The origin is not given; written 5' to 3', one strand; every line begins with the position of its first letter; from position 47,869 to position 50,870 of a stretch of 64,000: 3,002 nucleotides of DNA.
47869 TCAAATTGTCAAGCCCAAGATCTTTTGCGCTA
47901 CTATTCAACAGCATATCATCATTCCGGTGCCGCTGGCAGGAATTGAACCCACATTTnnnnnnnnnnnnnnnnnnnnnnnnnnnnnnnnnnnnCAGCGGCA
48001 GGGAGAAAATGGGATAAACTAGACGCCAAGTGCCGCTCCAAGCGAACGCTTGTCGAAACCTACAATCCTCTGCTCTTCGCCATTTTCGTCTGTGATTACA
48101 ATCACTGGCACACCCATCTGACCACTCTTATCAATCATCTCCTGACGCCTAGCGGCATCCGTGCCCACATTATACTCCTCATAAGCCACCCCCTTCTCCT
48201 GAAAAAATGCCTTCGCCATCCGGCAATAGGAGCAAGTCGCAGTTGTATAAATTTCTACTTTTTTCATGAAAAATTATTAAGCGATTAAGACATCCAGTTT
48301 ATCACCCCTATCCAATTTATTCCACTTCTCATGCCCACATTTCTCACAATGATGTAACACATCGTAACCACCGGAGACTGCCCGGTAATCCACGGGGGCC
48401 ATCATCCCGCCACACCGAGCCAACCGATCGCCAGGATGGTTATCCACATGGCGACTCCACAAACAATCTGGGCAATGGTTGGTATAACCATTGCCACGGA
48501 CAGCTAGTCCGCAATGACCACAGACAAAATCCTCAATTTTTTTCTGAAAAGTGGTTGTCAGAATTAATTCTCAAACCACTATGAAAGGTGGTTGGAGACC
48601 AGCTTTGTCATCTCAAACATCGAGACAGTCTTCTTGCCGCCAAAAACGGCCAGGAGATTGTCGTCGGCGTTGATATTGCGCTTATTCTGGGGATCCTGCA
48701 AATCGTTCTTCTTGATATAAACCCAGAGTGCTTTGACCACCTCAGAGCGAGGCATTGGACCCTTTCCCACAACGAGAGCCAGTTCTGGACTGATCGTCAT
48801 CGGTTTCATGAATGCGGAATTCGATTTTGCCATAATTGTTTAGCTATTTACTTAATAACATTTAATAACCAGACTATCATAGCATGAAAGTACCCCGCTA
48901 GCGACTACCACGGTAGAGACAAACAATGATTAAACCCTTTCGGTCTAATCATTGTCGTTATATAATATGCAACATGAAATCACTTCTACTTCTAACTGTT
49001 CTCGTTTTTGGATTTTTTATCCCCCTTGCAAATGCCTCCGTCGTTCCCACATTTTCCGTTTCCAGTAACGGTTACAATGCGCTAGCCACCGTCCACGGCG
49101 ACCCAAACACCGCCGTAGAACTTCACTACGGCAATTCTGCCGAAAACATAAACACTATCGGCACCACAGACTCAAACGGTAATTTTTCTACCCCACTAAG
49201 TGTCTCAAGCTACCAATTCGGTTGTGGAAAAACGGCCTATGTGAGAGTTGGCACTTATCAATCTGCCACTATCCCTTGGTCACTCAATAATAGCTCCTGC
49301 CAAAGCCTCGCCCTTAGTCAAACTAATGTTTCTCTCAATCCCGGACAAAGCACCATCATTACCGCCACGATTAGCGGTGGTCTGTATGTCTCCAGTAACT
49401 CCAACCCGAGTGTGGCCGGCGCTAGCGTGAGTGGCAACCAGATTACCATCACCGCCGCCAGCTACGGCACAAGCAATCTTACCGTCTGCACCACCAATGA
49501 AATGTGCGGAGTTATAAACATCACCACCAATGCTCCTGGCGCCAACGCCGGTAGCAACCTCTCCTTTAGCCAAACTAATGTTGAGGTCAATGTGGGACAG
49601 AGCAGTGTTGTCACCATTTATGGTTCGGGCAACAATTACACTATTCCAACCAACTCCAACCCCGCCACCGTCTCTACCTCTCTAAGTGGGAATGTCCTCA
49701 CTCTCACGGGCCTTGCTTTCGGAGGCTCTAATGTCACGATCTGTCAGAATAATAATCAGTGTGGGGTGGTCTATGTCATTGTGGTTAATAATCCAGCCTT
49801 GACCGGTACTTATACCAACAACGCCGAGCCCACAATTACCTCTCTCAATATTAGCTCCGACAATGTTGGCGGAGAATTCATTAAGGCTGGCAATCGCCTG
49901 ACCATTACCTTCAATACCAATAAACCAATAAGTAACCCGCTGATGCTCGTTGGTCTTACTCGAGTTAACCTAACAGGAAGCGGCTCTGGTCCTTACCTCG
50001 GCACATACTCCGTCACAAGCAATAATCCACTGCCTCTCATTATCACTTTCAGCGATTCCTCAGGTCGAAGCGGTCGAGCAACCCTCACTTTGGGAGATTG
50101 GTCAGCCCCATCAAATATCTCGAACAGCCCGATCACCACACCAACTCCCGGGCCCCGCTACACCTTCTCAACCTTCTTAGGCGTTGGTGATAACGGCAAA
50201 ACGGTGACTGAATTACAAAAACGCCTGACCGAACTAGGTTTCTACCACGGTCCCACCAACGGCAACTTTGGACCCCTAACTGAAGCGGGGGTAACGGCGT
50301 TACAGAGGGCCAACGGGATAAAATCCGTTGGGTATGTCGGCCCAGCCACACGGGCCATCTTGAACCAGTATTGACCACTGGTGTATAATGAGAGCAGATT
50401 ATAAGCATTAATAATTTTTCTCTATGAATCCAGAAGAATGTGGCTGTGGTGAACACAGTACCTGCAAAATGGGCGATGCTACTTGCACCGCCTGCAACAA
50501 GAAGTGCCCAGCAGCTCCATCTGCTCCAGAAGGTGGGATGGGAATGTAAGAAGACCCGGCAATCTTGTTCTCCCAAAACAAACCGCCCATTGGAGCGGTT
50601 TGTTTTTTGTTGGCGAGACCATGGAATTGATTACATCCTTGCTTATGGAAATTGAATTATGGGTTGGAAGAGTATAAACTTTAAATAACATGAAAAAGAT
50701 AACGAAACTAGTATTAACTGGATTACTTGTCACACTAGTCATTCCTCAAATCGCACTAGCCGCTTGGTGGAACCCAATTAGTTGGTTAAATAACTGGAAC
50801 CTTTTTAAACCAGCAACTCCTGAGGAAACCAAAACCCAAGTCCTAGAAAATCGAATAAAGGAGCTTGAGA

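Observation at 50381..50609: Unannotated 41-codon cysteine-rich peptide gene with its own extended -10 promoter and terminator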

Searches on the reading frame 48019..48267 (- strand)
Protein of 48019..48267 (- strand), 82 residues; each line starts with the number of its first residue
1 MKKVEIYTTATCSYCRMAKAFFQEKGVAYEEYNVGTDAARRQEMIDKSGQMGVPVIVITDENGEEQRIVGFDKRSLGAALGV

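Call 12: search_protein_families(library=pfam, proteins=[window:48019-48267:-])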
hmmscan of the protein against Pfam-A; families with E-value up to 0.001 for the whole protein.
window:48019-48267:- (82 aa): 3 families
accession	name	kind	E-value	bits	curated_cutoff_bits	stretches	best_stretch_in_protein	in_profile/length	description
PF00462.30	Glutaredoxin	-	3.6e-19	69.2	22.9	1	4-61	1-58/60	Glutaredoxin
PF13417.12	GST_N_3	-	1.5e-06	28.9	22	1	7-60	2-53/75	Glutathione S-transferase, N-terminal domain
PF13409.12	GST_N_2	-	0.00021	22.3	25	1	11-60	1-53/70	Glutathione S-transferase, N-terminal domain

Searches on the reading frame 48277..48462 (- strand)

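Call 12: search_protein_families(library=pfam, proteins=[window:48277-48462:-])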
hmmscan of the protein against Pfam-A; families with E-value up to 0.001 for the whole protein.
window:48277-48462:- (61 aa): 1 family
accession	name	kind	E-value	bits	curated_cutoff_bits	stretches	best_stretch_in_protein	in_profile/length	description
PF12647.12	RNHCP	-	4.2e-15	55.9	24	1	1-59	30-89/90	RNHCP domain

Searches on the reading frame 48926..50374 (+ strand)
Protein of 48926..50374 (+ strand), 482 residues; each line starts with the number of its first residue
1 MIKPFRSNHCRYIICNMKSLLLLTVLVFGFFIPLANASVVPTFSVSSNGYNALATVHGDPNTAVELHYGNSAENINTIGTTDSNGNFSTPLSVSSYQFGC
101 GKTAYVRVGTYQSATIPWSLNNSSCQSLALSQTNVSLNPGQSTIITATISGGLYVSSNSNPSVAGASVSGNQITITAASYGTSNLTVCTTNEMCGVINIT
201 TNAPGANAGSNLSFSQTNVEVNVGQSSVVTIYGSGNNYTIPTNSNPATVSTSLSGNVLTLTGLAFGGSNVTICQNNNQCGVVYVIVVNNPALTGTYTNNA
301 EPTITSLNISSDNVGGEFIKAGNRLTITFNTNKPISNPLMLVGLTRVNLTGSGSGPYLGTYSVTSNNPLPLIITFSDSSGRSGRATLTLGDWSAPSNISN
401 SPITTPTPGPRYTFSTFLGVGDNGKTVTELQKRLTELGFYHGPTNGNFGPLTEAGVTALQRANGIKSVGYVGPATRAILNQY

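Call 11: find_related_loci(query=window:48926-50374:+, collection=genome_contigs, flank=4000)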
Query window:48926-50374:+ (482 aa) in genome_contigs; peptide patterns used: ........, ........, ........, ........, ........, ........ (x = any residue, [..] = any of these).
81 stretches matched a pattern, but none encodes a relative of the query by tblastn (E <= 1e-3).

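Call 12: search_protein_families(library=pfam, proteins=[window:48926-50374:+])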
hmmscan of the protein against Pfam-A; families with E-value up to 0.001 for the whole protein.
window:48926-50374:+ (482 aa): 2 families
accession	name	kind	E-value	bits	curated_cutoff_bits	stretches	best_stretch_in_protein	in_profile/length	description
PF01471.23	PG_binding_1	-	5.8e-14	52.4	23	1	424-479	2-57/57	Putative peptidoglycan binding domain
PF13629.12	T2SS-T3SS_pil_N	-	6.9e-06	26.1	23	0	159-192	27-61/72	Pilus formation protein N terminal region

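Call 16: search_protein_families(library=ncbifam, proteins=[window:48926-50374:+], max_evalue=10)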
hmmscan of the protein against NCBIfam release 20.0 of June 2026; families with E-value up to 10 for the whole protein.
window:48926-50374:+ (482 aa): 5 families
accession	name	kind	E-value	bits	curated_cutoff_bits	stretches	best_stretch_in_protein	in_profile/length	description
TIGR02869.1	spore_SleB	equivalog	2.1e-10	40.8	236.5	1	418-479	7-68/201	spore cortex-lytic enzyme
NF052336.1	PdgHdaseHSB100310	equivalog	3.4e-05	23.4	500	1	412-476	180-243/316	peptidoglycan hydrolase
TIGR03979.1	His_Ser_Rich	equivalog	0.00035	20.6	121.65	1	372-474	99-181/190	His-Xaa-Ser repeat protein HxsA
NF004786.0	PRK06132.1-3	equivalog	0.0058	15.5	329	1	423-465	219-261/418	hypothetical protein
NF052377.1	lmo1851_S41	exception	0.13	11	725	1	420-477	386-444/468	lmo1851 family serine protease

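Call 70: list_cluster_members(proteins=[window:48926-50374:+, window:50690-51718:+, window:52138-52593:-, window:52138-52584:-, window:52883-53419:+, window:52639-52875:+, window:48277-48462:-])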
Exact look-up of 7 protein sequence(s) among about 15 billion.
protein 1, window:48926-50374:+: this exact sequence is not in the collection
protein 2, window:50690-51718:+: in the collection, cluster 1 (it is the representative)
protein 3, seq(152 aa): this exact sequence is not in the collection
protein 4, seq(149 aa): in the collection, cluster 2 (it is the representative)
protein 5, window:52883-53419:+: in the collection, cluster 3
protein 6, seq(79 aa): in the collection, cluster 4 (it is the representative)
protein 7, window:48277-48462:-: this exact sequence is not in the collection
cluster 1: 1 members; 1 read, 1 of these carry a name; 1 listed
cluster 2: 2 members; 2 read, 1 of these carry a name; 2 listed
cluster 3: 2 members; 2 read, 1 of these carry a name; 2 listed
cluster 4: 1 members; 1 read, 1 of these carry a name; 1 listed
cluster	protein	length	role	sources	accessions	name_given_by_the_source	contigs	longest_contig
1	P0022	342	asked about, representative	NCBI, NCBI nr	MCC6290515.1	hypothetical protein IT398_00340 [Candidatus Nomurabacteria bacterium] | hypothetical protein [Candidatus Nomurabacteria bacterium]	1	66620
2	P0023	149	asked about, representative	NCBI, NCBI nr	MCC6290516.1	SsrA-binding protein SmpB [Candidatus Nomurabacteria bacterium]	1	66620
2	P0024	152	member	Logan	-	-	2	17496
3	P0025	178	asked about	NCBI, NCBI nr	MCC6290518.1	translation initiation factor IF-3 [Candidatus Nomurabacteria bacterium]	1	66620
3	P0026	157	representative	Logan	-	-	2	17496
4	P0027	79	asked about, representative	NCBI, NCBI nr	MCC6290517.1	hypothetical protein IT398_00355 [Candidatus Nomurabacteria bacterium] | hypothetical protein [Candidatus Nomurabacteria bacterium]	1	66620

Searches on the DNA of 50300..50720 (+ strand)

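Call 17: search_rna_families(source=window, start=50300, end=50720, threshold=evalue, max_evalue=10)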
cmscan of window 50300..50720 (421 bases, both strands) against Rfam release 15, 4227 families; matches with E-value up to 10: 17.
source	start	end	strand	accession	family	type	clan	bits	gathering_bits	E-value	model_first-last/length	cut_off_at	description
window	50575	50644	-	RF00512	Leu_leader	Cis-reg; leader;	-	30.4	50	0.00019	1-148/148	no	Leucine operon leader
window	50573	50700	-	RF02356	BjrC1505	Gene; sRNA;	-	20.5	50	0.11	1-140/140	no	Alphaproteobacterial sRNA BjrC1505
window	50602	50699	+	RF02217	ZNFX1-AS1_3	Gene; lncRNA;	-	19.5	60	1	1-87/87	no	ZNFX1 antisense RNA 1 conserved region 3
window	50465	50611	-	RF02343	ar9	Gene; sRNA;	-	19.3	45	0.79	1-149/149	no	Alphaproteobacterial sRNA ar9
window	50573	50637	-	RF01859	Phe_leader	Cis-reg; leader;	-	18.5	55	1.4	1-125/125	no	Phenylalanine leader peptide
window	50573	50664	-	RF01480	rli52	Cis-reg;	-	17.2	70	5.4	1-95/95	no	Listeria sRNA rli52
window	50635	50700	+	RF00526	snoMe28S-U3344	Gene; snRNA; snoRNA; CD-box;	-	16.9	50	4.2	1-83/83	no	Small nucleolar RNA Me28S-U3344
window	50517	50605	+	RF01394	isrK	Gene; sRNA;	-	15.7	50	0.45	1-77/77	no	isrK Hfq binding RNA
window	50569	50651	-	RF01191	SNORD121A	Gene; snRNA; snoRNA; CD-box;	-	15.1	44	7.6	1-82/82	no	Small nucleolar RNA SNORD121A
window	50579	50643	-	RF01393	isrJ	Gene; sRNA;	-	13.8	37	6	1-75/75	no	isrJ Hfq binding RNA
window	50568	50660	-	RF00125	IS128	Gene; sRNA;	-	13.7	80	2.3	107-204/209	no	IS128 RNA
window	50575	50655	-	RF00106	RNAI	Gene; antisense;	-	13.4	47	6.3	1-102/102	no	RNAI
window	50571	50610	-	RF04120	MIR5998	Gene; miRNA;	-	13.2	180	3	1-173/173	no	MIR5998 microRNA precursor family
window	50351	50494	+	RF00613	SNORD94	Gene; snRNA; snoRNA; CD-box;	-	12.8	60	1.8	1-137/137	no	Small nucleolar RNA SNORD94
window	50500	50606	+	RF00106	RNAI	Gene; antisense;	-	12.6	47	9.3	1-102/102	no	RNAI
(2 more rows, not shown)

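Call 57: search_rna_families(sources=[L014, L015, L017, L034, L009, L016, L010, L005, L011, L013, L006, L007], threshold=gathering)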
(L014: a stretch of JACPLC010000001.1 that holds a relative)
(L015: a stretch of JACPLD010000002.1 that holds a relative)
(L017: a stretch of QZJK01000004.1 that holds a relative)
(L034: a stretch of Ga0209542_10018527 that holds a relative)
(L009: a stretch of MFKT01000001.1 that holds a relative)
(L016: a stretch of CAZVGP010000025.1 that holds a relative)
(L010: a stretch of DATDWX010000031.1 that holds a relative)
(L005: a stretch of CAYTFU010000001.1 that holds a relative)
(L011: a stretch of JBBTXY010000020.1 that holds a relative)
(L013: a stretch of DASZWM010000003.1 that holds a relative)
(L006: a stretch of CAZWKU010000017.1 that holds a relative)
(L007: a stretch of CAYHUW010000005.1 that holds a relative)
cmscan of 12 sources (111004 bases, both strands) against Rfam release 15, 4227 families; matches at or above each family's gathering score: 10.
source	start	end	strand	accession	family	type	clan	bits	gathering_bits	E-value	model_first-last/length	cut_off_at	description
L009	5817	6208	-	RF00023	tmRNA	Gene;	CL00001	86.7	47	5e-32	1-374/374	no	transfer-messenger RNA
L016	4937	5320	-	RF00023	tmRNA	Gene;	CL00001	73.8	47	1.5e-26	1-374/374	no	transfer-messenger RNA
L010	7396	7785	-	RF00023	tmRNA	Gene;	CL00001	73.8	47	1.5e-26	1-374/374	no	transfer-messenger RNA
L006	1853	1925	+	RF00005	tRNA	Gene; tRNA;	CL00001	71.1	29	2.6e-13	1-71/71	no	tRNA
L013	4867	4941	+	RF00005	tRNA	Gene; tRNA;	CL00001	69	29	1e-12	1-71/71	no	tRNA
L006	2461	2533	+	RF00005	tRNA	Gene; tRNA;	CL00001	67.1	29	3.5e-12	1-71/71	no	tRNA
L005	9603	9951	-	RF00023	tmRNA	Gene;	CL00001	67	47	1.1e-23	46-374/374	5'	transfer-messenger RNA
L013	6427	6499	+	RF00005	tRNA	Gene; tRNA;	CL00001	65.9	29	7.1e-12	1-71/71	no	tRNA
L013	4649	4722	+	RF00005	tRNA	Gene; tRNA;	CL00001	63.1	29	4.3e-11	1-71/71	no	tRNA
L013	3831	3902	-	RF00005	tRNA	Gene; tRNA;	CL00001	61.2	29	1.4e-10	1-71/71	no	tRNA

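Call 58: search_rna_families(sources=[L018, L029, L030, L031, L033, L035, L036, L037, L039, L040, L041, L042, L043, L045, L047, L048, L052, L053, L038, L044], threshold=gathering)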
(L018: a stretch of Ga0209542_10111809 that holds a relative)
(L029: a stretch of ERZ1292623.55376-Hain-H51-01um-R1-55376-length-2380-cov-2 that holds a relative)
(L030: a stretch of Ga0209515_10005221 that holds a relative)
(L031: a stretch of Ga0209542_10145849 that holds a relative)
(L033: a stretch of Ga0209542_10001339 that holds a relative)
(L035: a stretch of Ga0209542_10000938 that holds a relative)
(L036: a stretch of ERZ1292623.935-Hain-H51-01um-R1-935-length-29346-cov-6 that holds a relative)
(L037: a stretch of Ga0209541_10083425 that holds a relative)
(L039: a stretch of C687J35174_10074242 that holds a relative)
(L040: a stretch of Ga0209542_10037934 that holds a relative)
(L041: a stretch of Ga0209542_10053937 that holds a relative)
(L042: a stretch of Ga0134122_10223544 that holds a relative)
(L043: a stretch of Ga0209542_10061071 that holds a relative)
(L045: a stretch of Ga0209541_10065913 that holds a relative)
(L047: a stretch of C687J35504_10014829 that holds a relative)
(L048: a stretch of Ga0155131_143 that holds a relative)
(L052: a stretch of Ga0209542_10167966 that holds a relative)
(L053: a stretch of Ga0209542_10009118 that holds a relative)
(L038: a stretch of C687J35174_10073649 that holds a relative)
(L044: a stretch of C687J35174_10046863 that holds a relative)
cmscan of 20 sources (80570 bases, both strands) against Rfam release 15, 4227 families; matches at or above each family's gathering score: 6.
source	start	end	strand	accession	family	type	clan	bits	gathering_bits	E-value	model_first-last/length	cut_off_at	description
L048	2396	2557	-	RF00050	FMN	Cis-reg; riboswitch;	-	89.3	66.2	5.6e-19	1-138/138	no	FMN riboswitch aptamer (RFN element)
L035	3817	4208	-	RF00023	tmRNA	Gene;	CL00001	86.7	47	3.6e-32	1-374/374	no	transfer-messenger RNA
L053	4146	4536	-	RF00023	tmRNA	Gene;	CL00001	84.5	47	3.1e-31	1-374/374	no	transfer-messenger RNA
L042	453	842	-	RF00023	tmRNA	Gene;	CL00001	76.9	47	5.4e-28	1-374/374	no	transfer-messenger RNA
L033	5396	5785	-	RF00023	tmRNA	Gene;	CL00001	73.8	47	1.1e-26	1-374/374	no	transfer-messenger RNA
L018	2692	2764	+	RF00005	tRNA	Gene; tRNA;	CL00001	67.5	29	2e-12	1-71/71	no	tRNA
